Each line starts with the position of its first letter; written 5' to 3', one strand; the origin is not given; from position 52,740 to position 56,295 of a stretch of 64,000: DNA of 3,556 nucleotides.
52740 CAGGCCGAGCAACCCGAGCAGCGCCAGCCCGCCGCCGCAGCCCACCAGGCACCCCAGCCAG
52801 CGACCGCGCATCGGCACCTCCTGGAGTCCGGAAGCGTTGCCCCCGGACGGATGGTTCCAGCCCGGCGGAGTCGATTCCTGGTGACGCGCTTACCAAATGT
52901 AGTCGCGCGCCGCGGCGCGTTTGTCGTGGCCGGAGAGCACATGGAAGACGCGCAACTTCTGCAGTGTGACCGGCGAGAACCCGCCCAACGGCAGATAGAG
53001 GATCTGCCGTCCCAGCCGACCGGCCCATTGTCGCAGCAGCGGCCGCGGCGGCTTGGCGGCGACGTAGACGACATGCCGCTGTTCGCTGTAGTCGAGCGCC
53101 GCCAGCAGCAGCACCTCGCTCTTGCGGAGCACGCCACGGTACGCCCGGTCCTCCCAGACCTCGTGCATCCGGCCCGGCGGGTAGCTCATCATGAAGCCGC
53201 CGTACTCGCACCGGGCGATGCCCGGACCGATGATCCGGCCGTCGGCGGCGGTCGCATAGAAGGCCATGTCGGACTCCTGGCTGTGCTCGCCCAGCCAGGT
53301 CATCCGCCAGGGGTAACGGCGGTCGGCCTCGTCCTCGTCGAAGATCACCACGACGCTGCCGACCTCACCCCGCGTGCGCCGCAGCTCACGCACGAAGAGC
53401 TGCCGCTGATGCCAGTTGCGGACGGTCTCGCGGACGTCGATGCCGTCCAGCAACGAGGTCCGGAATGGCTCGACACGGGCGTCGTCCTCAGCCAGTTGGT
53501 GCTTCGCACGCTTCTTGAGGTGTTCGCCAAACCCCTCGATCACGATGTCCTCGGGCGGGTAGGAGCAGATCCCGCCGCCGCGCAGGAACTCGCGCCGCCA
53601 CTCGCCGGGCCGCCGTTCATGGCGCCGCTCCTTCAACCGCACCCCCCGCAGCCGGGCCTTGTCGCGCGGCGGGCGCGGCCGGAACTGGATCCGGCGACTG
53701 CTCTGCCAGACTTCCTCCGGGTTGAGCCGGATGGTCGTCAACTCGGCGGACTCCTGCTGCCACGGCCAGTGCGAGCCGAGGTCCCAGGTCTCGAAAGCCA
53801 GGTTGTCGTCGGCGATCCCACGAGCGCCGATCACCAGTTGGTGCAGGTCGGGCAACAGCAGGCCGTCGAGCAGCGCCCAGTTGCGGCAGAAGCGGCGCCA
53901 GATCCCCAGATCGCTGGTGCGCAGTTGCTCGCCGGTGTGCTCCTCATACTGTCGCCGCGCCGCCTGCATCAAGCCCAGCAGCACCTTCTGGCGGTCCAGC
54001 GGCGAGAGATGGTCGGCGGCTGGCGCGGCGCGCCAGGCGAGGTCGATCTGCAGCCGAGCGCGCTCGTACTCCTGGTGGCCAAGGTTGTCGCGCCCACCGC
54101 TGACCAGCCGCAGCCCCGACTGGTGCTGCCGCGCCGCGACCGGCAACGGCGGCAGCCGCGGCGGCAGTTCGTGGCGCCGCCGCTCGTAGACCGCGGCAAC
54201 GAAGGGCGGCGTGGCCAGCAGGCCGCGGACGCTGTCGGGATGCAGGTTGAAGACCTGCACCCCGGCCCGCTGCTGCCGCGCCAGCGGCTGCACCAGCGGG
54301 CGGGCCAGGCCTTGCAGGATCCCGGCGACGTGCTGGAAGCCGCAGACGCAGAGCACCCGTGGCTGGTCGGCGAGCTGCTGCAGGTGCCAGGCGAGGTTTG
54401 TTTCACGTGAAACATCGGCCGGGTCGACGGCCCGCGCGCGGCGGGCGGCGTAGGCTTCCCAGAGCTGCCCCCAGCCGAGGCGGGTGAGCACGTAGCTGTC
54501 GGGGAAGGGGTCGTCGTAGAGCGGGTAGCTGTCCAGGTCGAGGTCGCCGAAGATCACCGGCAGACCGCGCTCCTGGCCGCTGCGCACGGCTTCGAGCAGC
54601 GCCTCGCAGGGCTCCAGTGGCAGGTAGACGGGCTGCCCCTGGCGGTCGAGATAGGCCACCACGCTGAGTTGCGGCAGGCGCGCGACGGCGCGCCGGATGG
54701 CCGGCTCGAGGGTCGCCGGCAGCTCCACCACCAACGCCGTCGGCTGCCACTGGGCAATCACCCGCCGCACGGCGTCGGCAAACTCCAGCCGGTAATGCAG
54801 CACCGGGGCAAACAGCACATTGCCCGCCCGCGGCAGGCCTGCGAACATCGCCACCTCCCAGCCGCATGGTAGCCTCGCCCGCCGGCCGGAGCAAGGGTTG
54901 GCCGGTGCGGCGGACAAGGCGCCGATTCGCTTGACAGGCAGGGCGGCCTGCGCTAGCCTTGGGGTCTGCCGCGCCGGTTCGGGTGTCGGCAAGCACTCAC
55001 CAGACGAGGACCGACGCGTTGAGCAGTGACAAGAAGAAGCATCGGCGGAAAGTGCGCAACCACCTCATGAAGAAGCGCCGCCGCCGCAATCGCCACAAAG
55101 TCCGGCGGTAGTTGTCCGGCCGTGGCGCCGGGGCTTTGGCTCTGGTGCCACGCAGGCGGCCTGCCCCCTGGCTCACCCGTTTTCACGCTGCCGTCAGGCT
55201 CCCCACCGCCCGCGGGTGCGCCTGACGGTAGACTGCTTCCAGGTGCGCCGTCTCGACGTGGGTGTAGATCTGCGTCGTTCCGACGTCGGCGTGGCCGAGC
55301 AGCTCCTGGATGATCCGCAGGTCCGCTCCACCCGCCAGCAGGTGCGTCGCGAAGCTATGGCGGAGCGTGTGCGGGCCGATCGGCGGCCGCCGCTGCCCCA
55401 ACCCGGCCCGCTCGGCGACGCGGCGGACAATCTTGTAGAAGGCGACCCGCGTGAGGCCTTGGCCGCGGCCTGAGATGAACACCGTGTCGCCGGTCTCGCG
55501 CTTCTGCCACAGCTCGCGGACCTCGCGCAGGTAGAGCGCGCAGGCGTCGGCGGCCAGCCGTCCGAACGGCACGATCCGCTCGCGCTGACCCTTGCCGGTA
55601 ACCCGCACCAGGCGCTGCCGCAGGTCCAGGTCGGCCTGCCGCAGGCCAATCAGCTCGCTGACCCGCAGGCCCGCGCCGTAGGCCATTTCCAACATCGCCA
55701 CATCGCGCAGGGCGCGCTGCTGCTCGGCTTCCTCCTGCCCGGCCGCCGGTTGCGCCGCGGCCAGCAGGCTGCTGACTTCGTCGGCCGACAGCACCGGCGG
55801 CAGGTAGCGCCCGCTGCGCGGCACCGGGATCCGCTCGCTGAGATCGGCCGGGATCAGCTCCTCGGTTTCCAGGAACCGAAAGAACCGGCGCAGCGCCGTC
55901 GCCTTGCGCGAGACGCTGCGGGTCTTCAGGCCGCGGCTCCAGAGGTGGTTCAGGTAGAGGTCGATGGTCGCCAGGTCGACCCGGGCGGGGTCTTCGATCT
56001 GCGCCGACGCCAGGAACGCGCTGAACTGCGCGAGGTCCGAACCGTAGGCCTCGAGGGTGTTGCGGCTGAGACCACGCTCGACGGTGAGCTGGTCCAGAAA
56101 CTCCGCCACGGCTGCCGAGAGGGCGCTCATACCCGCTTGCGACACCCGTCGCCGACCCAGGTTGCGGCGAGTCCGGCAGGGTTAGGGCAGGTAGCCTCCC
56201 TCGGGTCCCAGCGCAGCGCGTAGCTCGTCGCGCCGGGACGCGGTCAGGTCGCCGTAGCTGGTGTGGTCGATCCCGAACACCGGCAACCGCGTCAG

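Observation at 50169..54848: Three-gene operon: TraB/Tiki-like large protein followed by two tandem paralogous membrane proteins with pseudopilin-like C-terminal domains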

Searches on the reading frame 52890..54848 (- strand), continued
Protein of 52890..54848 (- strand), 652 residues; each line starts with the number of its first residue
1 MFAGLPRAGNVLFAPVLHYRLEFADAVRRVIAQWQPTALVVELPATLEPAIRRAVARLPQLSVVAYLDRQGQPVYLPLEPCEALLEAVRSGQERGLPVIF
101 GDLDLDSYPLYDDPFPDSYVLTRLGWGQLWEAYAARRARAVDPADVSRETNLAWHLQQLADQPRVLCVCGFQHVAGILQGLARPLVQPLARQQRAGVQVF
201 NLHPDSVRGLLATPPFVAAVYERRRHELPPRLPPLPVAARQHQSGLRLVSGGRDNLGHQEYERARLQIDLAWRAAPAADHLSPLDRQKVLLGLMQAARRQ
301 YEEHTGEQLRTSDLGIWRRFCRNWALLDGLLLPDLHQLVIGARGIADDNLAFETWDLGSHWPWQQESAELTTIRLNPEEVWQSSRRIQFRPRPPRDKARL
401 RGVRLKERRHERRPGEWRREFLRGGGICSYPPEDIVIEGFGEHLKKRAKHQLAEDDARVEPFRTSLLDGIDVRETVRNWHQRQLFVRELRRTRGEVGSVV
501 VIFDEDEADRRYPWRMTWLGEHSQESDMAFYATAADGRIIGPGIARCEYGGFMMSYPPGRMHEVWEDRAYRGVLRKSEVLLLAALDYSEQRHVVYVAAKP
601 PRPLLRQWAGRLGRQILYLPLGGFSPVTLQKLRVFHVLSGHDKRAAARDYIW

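Call 45: find_related_loci(query=A2, collection=genome_contigs, flank=6000)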
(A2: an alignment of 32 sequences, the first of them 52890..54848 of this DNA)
Query A2 (652 aa) in genome_contigs; peptide patterns used: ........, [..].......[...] (x = any residue, [..] = any of these).
599 stretches matched a pattern (row limit reached: there are more); 593 encode a relative of the query (tblastn E <= 1e-3); the best 80 are kept; 80 distinct loci.
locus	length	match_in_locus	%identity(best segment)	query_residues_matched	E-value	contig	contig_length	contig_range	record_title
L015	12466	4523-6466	49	5-652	0e+0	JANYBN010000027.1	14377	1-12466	MAG: Geobacter sp. isolate GL140_6_metabat_181 GL140_6_k141_390638, whole genome shotgun sequence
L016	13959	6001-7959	47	5-652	0e+0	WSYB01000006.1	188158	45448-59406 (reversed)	MAG: Geobacteraceae bacterium isolate X3_MetaBAT.27 scaffold_126, whole genome shotgun sequence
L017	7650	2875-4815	49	5-652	0e+0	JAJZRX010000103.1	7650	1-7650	MAG: Deltaproteobacteria bacterium isolate SKS3.bin12 NODE_16298_length_7650_cov_3.484115, whole genome shotgun sequence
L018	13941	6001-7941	48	5-652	0e+0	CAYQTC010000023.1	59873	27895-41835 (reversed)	MAG TPA_asm: uncultured Geobacter sp. isolate SRP302447_co3_813 genome assembly, contig: NODE_1387_length_59873_cov_32.7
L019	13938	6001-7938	47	7-652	0e+0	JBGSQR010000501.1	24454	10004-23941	MAG: Geobacterales bacterium isolate JTS-AC338 k141_2578712, whole genome shotgun sequence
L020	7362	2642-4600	46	5-652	0e+0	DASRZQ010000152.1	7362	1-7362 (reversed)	MAG TPA_asm: Geobacteraceae bacterium isolate SMAG_U14672 k141_149846, whole genome shotgun sequence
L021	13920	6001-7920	46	9-652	0e+0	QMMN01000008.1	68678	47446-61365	MAG: Deltaproteobacteria bacterium isolate B60_G16 B60_Guay16_scaffold_00066, whole genome shotgun sequence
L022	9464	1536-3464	47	5-652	0e+0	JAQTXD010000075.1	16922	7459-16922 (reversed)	MAG: Desulfuromonadaceae bacterium isolate STC_126 NODE_7272_length_16922_cov_3.903126_Sandtown_C, whole genome shotgun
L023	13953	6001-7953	48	5-652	0e+0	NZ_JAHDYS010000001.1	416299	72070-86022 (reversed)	Pelotalea chapellei strain DSM 13688 NODE_1_length_416299_cov_223.409858, whole genome shotgun sequence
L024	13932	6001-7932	48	5-652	0e+0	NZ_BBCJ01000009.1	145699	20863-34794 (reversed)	Geotalea toluenoxydans JCM 15764, whole genome shotgun sequence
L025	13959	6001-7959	46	5-652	0e+0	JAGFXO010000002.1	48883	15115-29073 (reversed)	MAG: Geobacteraceae bacterium isolate CTSoil_064 scaffold_43, whole genome shotgun sequence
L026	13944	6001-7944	48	5-652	0e+0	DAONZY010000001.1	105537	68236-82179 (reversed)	MAG TPA_asm: Deltaproteobacteria bacterium isolate AMR_MDS_4084 NODE_173_length_105537_cov_7.738297, whole genome shotgu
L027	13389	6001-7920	46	9-652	0e+0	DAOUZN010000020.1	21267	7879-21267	MAG TPA_asm: Deltaproteobacteria bacterium isolate CSMAG_954 CSMAG_954_k141_2164650_length_21267_cov_22.3258, whole geno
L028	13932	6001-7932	46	5-652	0e+0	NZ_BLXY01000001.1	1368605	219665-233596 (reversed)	Geomonas paludis strain Red736 sequence01, whole genome shotgun sequence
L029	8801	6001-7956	46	5-652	0e+0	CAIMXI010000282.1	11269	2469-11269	MAG: uncultured Geobacteraceae bacterium isolate LJ_bin-4045 genome assembly, contig: bin-4045:282/511, whole genome sho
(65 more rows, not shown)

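Call 66: search_protein_families(library=pfam, proteins=[L006:7179-7997:+], max_evalue=0.01)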
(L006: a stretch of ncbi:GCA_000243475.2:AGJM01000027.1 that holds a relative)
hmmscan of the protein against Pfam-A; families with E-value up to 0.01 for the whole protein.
L006:7179-7997:+ (272 aa): 8 families
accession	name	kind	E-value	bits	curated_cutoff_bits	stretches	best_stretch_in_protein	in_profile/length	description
PF07728.20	AAA_5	-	4.1e-20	72.6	22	1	51-180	4-138/139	AAA domain (dynein-related subfamily)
PF07726.17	AAA_3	-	3.7e-07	30.5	27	1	52-177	5-125/131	ATPase family associated with various cellular activities (AAA)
PF00004.35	AAA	-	2.1e-06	28.7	21.2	1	51-187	3-129/131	ATPase family associated with various cellular activities (AAA)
PF13191.12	AAA_16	-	3e-05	25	32.6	1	22-84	1-63/167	AAA ATPase domain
PF13401.12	AAA_22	-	7e-05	23.6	27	1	51-138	10-109/130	AAA domain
PF05496.18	RuvB_N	-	0.00021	21.5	27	1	22-140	8-111/159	Holliday junction DNA helicase RuvB P-loop domain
PF00158.32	Sigma54_activat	-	0.0043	17.2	20.2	0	50-169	26-146/168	Sigma-54 interaction domain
PF13238.12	AAA_18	-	0.0049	17.8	29.4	0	51-77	3-31/128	AAA domain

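Call 76: find_encoding_contigs(protein=P0004, flank=8000, max_places=2)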
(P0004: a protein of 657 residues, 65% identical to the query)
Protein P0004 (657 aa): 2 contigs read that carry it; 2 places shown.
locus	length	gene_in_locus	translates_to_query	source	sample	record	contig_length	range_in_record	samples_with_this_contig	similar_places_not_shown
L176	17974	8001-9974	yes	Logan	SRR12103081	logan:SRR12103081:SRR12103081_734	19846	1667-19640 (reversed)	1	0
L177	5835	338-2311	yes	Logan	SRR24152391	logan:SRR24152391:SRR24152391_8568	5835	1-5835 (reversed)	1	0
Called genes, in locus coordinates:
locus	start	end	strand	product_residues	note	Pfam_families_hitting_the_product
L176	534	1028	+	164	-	PF00484:Pro_CA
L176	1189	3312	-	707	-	-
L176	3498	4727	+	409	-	PF00722:Glyco_hydro_16 (weak), PF22633:F5_F8_type_C_2 (faint), PF00754:F5_F8_type_C, PF00722:Glyco_hydro_16 (weak)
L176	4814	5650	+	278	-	PF13191:AAA_16 (faint), PF07726:AAA_3 (weak), PF07728:AAA_5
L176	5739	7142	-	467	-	PF01011:PQQ (faint), PF13570:Beta-prop_ACSF4 (faint), PF13360:PQQ_2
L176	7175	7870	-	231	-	PF14358:DUF4405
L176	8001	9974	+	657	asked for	-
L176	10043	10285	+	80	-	PF04014:MazE_antitoxin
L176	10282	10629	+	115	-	PF02452:PemK_toxin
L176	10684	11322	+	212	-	PF13472:Lipase_GDSL_2 (weak)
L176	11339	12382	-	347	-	PF04450:BSP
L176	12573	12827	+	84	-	PF01661:Macro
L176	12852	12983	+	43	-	-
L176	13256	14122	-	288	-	-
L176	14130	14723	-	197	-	PF00515:TPR_1 (weak), PF07719:TPR_2 (weak), PF13424:TPR_12 (weak), PF02810:SEC-C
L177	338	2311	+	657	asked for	-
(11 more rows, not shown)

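Call 77: find_encoding_contigs(protein=P0005, flank=8000, max_places=1)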
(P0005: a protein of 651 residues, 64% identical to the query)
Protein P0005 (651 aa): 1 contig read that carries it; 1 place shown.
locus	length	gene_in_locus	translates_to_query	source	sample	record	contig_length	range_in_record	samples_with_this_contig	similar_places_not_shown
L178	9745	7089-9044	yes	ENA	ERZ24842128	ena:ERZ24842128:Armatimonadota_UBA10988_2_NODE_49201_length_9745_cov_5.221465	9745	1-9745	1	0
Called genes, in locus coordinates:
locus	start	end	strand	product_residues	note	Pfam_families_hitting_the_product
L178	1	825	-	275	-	?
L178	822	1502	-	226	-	PF06689:zf-C4_ClpX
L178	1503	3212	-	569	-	-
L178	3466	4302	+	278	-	PF13191:AAA_16 (faint), PF07726:AAA_3 (weak), PF07728:AAA_5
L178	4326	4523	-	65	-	PF05532:CsbD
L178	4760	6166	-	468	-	PF01011:PQQ (faint), PF13570:Beta-prop_ACSF4 (faint), PF13360:PQQ_2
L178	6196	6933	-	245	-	PF14358:DUF4405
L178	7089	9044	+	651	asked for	-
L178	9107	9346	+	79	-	PF04014:MazE_antitoxin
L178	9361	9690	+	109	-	PF02452:PemK_toxin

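Call 78: find_encoding_contigs(protein=P0003, flank=8000, max_places=1)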
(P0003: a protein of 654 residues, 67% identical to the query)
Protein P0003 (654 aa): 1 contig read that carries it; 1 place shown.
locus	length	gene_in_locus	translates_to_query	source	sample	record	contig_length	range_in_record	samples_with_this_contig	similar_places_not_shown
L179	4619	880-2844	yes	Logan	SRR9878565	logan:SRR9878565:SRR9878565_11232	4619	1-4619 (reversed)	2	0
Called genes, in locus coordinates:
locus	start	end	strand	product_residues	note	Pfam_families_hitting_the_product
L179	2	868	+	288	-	?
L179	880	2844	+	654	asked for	-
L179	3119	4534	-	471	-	PF00149:Metallophos, PF02872:5_nucleotid_C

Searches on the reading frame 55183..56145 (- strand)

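Call 3: search_protein_families(library=pfam, proteins=[window:55183-56145:-], max_evalue=1)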
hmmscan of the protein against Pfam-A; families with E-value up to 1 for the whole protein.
window:55183-56145:- (320 aa): 4 families
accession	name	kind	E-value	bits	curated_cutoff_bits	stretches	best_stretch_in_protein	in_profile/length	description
PF00589.27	Phage_integrase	-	3.2e-44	151.2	27.1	1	118-300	2-171/172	Phage integrase family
PF02899.23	Phage_int_SAM_1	-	4.7e-18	65.7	22.3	1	14-95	2-82/83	Phage integrase, N-terminal SAM-like domain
PF13495.12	Phage_int_SAM_4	-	2.1e-06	28.5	27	1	15-96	4-82/85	Phage integrase, N-terminal SAM-like domain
PF08541.16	ACP_syn_III_C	-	0.19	12.3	26.6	0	121-162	42-83/90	3-Oxoacyl-[acyl-carrier-protein (ACP)] synthase III C terminal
